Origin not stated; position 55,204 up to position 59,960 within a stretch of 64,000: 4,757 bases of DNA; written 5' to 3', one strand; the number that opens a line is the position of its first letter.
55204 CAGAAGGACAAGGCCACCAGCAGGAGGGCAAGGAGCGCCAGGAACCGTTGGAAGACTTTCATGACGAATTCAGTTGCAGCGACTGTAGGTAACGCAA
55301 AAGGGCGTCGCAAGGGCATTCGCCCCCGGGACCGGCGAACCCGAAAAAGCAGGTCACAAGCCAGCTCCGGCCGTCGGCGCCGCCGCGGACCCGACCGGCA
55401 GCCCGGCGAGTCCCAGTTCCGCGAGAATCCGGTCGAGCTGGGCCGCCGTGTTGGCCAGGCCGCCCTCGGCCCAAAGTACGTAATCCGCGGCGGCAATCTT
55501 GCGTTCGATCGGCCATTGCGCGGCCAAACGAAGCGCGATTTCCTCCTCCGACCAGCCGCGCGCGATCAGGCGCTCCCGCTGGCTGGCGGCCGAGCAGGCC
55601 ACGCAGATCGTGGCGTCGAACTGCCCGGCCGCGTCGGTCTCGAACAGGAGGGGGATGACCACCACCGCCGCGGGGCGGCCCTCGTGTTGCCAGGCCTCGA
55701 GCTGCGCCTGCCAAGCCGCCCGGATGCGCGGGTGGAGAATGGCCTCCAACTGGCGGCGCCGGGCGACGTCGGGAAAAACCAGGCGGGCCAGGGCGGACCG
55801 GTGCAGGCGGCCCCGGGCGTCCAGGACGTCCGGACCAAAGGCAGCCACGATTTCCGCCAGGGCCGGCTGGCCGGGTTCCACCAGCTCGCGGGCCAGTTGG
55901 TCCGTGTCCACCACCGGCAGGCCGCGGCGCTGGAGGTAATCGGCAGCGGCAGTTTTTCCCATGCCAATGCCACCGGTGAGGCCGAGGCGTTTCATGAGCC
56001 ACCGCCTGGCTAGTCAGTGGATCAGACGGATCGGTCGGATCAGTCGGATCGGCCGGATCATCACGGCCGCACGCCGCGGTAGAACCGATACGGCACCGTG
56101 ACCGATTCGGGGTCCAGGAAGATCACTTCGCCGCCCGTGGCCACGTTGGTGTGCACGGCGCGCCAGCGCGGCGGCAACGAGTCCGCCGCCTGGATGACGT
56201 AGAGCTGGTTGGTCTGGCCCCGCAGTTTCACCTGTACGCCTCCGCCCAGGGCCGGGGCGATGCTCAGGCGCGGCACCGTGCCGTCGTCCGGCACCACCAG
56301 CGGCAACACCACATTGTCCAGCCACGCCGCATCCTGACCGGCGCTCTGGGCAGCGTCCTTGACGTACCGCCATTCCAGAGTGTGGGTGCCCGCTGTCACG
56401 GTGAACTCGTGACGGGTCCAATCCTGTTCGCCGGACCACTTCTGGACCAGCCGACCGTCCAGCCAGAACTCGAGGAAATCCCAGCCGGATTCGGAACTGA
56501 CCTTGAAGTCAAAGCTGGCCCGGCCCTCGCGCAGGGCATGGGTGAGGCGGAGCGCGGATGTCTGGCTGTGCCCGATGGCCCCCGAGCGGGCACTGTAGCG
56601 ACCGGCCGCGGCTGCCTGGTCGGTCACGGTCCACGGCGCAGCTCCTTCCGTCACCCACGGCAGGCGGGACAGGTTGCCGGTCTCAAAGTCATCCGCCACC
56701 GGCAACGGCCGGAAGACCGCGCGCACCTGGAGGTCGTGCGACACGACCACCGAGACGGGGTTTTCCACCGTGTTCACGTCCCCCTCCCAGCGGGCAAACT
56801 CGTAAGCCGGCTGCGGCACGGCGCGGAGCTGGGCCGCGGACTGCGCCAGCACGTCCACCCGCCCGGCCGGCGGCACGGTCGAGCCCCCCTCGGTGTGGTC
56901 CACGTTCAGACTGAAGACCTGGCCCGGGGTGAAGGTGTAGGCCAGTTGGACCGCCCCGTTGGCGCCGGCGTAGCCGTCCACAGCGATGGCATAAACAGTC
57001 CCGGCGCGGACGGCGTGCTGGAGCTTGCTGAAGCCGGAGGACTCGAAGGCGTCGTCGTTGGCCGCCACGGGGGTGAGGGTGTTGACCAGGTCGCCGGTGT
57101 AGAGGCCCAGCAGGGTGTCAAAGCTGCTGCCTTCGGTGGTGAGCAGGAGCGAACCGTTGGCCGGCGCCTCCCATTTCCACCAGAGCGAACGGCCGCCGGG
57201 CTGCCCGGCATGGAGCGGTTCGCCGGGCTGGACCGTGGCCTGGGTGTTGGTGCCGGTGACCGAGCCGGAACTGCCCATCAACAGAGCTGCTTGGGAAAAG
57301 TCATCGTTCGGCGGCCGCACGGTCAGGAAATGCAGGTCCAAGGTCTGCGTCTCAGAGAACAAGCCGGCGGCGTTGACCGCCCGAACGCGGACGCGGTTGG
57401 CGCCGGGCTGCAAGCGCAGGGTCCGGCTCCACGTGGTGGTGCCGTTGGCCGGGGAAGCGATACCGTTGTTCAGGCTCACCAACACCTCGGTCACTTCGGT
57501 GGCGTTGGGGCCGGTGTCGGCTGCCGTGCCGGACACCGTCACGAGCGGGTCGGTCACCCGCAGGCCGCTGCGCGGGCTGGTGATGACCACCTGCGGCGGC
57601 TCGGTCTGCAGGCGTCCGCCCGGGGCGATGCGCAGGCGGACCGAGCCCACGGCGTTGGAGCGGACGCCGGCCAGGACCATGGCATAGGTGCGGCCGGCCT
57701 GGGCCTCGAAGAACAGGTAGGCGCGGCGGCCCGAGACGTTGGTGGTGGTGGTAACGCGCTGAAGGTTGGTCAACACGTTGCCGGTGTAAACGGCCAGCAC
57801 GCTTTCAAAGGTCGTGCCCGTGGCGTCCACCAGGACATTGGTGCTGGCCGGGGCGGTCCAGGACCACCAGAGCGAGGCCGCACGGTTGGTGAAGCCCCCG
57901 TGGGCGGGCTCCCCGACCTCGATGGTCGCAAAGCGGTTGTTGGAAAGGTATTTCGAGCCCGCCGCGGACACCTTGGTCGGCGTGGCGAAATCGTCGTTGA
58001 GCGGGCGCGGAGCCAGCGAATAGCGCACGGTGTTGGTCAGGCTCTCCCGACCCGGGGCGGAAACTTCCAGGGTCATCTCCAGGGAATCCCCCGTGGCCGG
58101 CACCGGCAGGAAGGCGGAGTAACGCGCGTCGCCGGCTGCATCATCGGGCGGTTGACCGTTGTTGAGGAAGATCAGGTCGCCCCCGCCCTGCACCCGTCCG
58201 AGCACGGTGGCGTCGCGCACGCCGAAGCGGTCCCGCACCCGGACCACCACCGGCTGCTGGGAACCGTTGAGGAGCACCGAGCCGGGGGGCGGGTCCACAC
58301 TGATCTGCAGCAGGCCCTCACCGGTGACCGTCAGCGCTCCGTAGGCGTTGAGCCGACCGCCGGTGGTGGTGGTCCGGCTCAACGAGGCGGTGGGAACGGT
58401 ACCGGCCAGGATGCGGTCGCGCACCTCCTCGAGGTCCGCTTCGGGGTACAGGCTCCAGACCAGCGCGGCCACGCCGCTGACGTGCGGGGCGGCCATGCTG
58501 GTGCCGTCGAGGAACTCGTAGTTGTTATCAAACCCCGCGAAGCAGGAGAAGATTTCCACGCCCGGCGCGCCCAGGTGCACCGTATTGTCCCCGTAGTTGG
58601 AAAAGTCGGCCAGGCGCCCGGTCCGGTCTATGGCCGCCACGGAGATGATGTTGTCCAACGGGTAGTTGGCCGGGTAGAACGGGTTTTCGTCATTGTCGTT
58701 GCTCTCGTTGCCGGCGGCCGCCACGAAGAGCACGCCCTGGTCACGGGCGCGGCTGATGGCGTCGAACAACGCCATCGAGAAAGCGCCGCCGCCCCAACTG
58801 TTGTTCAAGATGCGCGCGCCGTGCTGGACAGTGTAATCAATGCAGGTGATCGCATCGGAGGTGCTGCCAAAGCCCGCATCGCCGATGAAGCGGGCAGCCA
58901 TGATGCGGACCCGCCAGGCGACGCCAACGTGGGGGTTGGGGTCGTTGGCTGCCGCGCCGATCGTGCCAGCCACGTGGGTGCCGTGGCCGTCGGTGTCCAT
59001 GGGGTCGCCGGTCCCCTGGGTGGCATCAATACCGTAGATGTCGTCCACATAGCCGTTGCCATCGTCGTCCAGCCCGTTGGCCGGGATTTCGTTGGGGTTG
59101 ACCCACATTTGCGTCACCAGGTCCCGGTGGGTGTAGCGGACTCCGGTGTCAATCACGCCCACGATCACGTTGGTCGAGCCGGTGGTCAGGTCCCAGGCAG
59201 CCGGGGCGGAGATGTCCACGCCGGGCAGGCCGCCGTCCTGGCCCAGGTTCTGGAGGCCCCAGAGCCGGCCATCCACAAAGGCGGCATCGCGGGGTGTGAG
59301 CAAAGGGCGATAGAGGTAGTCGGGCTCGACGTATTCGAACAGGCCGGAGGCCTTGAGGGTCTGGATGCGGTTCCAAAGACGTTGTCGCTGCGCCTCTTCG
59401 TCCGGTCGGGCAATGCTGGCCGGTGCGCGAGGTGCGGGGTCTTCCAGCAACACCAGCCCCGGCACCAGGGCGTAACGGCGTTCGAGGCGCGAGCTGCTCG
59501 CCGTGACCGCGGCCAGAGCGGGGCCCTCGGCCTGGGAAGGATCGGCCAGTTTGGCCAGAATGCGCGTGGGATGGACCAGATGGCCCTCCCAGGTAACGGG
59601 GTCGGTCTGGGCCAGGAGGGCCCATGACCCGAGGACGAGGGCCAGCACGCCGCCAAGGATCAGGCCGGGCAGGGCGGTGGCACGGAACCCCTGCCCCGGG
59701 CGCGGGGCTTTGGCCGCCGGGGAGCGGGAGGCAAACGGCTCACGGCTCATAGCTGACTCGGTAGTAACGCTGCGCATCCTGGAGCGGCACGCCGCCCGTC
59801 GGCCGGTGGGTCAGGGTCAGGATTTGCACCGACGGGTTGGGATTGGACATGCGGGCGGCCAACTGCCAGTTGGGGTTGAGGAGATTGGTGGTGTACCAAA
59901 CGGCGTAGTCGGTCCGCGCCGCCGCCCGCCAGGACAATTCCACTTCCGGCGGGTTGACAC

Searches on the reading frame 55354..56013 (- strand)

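Call 71: search_protein_families(library=pfam, proteins=[window:55354-56013:-], max_evalue=0.0001)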
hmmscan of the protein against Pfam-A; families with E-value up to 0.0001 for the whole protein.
window:55354-56013:- (219 aa): 2 families
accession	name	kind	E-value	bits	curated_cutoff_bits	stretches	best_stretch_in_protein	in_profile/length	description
PF01121.26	CoaE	-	7.5e-50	169.5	27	1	10-186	3-178/180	Dephospho-CoA kinase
PF13238.12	AAA_18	-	2.2e-05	25.4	29.4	0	11-160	2-119/128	AAA domain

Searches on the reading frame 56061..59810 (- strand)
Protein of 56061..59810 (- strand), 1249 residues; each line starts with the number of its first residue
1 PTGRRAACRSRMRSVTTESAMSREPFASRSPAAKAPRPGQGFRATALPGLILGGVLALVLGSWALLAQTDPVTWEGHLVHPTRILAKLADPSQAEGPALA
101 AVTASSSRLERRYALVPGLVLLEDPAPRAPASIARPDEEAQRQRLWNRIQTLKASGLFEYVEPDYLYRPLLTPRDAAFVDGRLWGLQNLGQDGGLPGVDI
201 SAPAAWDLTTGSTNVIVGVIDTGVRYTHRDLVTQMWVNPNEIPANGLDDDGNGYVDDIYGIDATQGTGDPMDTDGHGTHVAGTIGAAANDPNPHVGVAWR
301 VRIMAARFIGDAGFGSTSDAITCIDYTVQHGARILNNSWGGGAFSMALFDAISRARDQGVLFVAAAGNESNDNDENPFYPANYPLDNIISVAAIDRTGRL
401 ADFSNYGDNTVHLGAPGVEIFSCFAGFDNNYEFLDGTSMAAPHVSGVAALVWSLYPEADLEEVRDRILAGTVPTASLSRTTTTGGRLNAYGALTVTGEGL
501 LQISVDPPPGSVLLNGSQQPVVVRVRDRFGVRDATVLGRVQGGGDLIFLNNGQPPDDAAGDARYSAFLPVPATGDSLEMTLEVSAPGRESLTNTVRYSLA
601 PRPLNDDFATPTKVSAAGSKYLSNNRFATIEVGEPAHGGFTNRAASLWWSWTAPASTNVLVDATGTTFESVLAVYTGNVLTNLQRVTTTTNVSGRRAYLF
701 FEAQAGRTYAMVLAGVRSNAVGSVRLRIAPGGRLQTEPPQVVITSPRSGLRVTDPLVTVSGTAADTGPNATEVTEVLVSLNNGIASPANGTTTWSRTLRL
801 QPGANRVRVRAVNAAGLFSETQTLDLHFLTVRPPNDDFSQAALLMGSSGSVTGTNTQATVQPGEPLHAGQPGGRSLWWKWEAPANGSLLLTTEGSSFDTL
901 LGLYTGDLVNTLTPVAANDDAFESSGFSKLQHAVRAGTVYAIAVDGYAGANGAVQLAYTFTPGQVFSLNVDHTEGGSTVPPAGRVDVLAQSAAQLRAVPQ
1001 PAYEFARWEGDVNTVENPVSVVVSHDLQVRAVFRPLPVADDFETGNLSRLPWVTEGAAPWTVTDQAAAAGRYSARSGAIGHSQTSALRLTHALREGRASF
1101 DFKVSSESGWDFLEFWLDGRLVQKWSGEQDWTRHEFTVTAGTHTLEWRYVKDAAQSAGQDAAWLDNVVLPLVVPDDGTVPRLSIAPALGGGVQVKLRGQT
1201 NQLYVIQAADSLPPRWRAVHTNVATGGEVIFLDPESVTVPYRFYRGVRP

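Call 71: search_protein_families(library=pfam, proteins=[window:56061-59810:-], max_evalue=0.0001)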
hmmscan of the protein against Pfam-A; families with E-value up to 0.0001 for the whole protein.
window:56061-59810:- (1249 aa): 4 families
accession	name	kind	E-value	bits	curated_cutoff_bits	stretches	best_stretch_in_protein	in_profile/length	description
PF00082.27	Peptidase_S8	-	3e-54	184.7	21.8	1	213-471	2-273/288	Subtilase family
PF09136.16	Glucodextran_B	-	4.1e-09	36.7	27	1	739-822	1-77/83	Glucodextranase, domain B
PF04151.21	PPC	-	1.8e-06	29.1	25.9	0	646-710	2-66/70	Bacterial pre-peptidase C-terminal domain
PF18998.6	Flg_new_2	-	8.8e-05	22.9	23.6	0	968-1034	3-70/73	Divergent InlB B-repeat domain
